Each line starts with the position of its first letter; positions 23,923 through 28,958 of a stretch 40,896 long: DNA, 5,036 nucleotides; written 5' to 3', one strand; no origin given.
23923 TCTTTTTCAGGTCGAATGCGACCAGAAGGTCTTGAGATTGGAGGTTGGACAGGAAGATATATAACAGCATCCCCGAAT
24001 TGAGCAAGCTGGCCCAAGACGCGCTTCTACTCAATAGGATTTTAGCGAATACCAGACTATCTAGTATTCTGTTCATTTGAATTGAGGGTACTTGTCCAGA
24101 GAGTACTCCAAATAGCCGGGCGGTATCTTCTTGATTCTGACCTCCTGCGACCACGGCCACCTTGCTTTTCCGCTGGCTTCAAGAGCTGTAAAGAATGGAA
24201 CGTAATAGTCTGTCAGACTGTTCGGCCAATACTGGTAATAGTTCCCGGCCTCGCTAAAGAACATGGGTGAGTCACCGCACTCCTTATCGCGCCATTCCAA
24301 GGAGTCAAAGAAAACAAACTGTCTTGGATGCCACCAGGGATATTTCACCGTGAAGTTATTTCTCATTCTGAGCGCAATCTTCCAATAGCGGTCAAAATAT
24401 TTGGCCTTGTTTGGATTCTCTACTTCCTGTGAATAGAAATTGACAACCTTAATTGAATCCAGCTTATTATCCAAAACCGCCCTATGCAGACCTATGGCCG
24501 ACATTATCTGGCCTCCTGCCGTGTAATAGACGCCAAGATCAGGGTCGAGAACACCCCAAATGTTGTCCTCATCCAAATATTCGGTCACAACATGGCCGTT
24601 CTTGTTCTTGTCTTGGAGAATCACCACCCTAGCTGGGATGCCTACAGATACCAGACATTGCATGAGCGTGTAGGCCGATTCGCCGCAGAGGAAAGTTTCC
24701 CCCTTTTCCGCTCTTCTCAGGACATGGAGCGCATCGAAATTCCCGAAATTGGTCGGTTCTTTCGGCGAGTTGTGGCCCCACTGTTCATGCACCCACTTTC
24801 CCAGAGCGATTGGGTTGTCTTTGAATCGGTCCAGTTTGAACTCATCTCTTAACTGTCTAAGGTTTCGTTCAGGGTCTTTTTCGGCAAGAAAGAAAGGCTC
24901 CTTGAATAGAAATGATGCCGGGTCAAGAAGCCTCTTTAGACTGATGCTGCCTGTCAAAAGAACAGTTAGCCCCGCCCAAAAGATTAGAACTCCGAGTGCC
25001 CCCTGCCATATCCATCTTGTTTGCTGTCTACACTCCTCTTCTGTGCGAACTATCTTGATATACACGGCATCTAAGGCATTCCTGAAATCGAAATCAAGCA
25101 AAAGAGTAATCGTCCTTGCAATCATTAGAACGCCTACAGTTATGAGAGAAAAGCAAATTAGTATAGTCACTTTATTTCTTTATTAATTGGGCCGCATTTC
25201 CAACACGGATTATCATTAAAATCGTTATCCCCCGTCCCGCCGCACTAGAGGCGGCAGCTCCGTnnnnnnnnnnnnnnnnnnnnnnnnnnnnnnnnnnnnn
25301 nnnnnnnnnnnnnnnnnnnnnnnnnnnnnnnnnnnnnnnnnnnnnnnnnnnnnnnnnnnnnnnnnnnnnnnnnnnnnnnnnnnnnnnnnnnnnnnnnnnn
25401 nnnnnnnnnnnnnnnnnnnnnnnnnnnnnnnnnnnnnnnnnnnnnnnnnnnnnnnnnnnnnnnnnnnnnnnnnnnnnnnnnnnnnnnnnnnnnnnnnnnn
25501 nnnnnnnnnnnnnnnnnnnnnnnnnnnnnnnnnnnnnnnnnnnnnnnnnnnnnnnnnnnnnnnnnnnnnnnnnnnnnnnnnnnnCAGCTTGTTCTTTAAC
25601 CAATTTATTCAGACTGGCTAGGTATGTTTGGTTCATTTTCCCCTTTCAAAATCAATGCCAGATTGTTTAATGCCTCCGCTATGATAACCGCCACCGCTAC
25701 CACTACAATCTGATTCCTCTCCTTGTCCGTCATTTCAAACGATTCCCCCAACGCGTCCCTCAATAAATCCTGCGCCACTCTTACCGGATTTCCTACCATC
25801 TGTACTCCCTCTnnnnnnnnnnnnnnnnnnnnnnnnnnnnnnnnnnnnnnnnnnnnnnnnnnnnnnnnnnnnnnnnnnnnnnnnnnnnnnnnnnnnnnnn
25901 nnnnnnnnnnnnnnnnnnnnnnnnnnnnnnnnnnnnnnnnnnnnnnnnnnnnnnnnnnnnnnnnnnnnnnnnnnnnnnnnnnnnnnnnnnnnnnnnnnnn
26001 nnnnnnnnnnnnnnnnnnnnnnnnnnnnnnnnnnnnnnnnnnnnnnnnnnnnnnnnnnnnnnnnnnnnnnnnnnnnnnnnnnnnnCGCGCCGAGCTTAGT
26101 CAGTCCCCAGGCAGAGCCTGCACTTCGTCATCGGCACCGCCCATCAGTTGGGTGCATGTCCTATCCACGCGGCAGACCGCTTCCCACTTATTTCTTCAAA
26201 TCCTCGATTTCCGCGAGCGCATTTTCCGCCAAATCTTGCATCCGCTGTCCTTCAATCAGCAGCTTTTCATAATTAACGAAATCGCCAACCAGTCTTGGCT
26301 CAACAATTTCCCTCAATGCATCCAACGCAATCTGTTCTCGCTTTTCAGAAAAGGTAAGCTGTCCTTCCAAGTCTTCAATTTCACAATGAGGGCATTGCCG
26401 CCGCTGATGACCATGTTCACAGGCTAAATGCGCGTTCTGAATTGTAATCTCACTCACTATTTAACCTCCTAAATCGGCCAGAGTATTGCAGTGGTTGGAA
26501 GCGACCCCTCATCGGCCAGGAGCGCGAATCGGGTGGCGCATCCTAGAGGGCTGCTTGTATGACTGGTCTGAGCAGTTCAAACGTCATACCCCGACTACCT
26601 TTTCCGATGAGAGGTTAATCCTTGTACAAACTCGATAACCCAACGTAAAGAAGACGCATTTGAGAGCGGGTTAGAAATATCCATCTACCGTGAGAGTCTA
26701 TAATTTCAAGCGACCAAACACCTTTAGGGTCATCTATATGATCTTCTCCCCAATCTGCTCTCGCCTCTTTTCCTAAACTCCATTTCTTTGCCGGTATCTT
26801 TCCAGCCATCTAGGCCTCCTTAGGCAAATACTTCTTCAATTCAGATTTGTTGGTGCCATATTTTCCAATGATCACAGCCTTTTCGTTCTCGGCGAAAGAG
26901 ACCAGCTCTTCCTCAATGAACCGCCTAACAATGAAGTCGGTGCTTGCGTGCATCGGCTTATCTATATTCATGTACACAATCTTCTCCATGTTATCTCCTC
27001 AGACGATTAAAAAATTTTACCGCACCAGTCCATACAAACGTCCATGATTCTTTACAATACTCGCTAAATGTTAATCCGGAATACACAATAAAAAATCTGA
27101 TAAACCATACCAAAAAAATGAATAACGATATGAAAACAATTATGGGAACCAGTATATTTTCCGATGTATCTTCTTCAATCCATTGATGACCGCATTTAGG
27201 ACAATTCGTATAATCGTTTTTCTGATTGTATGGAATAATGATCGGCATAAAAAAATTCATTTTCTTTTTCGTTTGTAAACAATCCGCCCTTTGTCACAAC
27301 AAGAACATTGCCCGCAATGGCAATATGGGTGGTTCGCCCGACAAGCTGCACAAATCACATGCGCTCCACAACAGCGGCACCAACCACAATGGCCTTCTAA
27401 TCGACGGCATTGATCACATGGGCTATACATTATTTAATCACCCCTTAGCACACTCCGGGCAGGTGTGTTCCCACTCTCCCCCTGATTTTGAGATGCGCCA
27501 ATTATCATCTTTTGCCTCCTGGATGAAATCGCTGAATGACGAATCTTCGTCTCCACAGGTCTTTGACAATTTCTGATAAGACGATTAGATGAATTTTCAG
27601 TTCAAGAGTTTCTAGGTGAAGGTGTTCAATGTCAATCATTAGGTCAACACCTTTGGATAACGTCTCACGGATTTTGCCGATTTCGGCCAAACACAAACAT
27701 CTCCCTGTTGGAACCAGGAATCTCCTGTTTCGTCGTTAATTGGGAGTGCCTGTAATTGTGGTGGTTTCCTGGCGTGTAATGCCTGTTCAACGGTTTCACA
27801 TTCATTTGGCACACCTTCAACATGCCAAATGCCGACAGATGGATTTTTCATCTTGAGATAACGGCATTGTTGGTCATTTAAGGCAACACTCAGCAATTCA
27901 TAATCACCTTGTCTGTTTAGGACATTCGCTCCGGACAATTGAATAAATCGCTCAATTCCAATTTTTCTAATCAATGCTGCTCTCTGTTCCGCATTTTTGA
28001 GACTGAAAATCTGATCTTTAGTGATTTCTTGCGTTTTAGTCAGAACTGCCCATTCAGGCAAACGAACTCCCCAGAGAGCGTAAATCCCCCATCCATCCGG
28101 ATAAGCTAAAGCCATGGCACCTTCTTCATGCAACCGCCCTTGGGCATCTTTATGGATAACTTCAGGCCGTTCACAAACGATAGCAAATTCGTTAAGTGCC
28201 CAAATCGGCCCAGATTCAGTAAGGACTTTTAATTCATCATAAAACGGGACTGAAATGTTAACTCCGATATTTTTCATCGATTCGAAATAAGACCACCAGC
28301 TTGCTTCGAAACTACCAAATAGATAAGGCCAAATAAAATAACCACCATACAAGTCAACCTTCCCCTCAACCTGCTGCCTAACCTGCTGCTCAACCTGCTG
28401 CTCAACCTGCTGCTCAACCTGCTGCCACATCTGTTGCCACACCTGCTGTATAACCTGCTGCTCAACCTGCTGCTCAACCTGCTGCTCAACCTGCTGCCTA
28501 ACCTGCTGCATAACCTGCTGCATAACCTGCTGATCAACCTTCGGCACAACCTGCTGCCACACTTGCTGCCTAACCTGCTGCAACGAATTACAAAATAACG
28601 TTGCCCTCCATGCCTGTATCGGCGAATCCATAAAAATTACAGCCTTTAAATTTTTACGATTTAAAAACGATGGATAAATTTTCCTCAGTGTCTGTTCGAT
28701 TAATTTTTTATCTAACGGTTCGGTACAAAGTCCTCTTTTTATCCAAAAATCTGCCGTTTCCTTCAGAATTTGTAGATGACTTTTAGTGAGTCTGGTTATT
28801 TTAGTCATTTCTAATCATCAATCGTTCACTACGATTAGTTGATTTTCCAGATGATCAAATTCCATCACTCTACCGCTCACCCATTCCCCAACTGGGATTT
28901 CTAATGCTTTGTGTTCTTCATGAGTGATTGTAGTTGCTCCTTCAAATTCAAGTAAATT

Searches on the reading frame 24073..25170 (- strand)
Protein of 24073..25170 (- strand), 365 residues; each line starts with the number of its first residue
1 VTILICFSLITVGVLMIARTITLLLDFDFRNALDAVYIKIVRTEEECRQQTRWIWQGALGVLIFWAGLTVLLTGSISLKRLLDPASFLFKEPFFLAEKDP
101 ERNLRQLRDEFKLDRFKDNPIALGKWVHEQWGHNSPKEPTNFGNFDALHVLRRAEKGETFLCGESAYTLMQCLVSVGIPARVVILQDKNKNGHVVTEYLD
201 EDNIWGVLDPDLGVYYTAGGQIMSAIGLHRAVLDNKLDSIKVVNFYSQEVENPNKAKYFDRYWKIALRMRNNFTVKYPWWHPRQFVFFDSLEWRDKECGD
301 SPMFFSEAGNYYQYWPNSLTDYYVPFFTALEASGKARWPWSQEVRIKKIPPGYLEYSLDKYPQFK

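Call 17: search_protein_families(library=phrogs, proteins=[window:24073-25170:-], max_evalue=0.01)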
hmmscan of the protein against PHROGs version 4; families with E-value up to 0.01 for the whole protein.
window:24073-25170:- (365 aa): 0 families

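Call 45: search_protein_families(library=pfam, proteins=[window:24073-25170:-], max_evalue=0.01)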
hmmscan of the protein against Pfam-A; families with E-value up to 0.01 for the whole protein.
window:24073-25170:- (365 aa): 1 family
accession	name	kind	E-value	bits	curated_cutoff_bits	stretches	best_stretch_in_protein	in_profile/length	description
PF01841.26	Transglut_core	-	1.4e-05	25.8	23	1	121-210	19-108/108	Transglutaminase-like superfamily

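Call 97: search_protein_families(library=padloc, proteins=[window:24073-25170:-], max_evalue=0.001)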
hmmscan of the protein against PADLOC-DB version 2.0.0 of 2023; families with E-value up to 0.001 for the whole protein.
window:24073-25170:- (365 aa): 0 families

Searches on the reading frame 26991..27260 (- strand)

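Call 56: search_protein_families(library=phrogs, proteins=[window:26991-27260:-], max_evalue=0.01)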
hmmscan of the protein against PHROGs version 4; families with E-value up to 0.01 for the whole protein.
window:26991-27260:- (89 aa): 1 family
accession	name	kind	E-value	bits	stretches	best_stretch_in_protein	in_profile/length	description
phrog_35662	-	unknown function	0.0027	19.1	1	1-63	5-69/95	-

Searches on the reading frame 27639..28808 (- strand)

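Call 17: search_protein_families(library=phrogs, proteins=[window:27639-28808:-], max_evalue=0.01)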
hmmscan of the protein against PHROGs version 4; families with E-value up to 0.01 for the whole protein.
window:27639-28808:- (389 aa): 2 families
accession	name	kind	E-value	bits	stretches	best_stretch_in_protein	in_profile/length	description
phrog_31813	-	unknown function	1.1e-05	25.6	1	186-289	191-296/378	-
phrog_430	-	tail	3.5e-05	23.4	1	79-154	417-492/868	baseplate hub subunit and tail lysozyme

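Call 45: search_protein_families(library=pfam, proteins=[window:27639-28808:-], max_evalue=0.01)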
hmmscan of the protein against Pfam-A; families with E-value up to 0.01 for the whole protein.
window:27639-28808:- (389 aa): 1 family
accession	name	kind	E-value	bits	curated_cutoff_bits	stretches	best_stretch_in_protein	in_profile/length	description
PF20530.3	DUF6745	-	2.5e-21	76.4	27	1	163-313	9-152/206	Domain of unknown function (DUF6745)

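Call 97: search_protein_families(library=padloc, proteins=[window:27639-28808:-], max_evalue=0.001)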
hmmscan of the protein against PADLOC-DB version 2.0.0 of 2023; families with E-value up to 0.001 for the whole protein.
window:27639-28808:- (389 aa): 0 families
